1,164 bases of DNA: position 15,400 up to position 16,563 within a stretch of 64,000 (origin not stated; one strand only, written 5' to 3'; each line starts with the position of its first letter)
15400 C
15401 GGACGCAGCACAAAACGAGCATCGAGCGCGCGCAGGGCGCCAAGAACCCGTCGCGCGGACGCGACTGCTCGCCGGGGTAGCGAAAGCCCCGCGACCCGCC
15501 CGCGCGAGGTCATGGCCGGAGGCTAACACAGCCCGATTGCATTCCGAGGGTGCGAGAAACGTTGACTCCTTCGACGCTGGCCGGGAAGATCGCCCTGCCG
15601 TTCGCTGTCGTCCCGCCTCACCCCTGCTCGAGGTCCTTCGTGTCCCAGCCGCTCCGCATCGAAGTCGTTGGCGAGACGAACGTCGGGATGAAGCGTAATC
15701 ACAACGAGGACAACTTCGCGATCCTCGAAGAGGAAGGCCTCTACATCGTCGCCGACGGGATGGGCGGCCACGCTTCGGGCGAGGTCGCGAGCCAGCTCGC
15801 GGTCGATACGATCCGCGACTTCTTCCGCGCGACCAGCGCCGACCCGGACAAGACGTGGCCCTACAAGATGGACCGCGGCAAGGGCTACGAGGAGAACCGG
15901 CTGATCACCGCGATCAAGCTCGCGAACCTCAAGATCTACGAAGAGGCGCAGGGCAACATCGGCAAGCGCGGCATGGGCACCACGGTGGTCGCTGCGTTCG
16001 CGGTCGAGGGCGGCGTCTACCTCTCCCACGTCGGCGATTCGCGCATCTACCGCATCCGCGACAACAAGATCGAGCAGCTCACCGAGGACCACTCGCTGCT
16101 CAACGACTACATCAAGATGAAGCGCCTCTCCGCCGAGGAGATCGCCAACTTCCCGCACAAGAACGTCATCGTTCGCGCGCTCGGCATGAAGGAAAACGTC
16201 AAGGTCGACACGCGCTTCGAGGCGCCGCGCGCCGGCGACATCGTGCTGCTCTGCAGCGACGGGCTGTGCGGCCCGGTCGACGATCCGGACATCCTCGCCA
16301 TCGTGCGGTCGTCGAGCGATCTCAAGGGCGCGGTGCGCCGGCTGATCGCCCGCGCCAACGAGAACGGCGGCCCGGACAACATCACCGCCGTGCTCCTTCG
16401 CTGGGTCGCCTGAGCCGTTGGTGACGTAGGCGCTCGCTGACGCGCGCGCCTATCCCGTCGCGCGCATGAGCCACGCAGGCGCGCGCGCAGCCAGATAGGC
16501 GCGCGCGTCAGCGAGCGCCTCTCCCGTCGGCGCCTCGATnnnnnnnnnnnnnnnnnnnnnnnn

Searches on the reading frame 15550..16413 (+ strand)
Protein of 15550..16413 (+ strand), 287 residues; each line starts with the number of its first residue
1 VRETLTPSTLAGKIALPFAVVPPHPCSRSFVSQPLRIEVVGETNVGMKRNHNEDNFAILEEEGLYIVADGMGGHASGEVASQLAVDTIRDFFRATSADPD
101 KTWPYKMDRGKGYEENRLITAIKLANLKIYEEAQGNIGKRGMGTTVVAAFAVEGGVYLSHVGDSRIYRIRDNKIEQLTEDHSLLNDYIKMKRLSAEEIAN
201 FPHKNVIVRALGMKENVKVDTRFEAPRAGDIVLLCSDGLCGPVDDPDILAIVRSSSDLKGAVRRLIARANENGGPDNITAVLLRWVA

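Call 8: search_protein_families(library=pfam, proteins=[window:15550-16413:+])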
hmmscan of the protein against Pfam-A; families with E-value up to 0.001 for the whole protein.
window:15550-16413:+ (287 aa): 3 families
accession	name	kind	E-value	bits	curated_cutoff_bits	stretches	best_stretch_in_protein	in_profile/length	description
PF13672.11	PP2C_2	-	1.4e-16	61.1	24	1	49-281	9-207/209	Protein phosphatase 2C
PF00481.26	PP2C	-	1.9e-06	28.2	20.3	1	59-182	31-141/255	Protein phosphatase 2C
PF07228.17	SpoIIE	-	0.00016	22.1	25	0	210-285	104-191/192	Stage II sporulation protein E (SpoIIE)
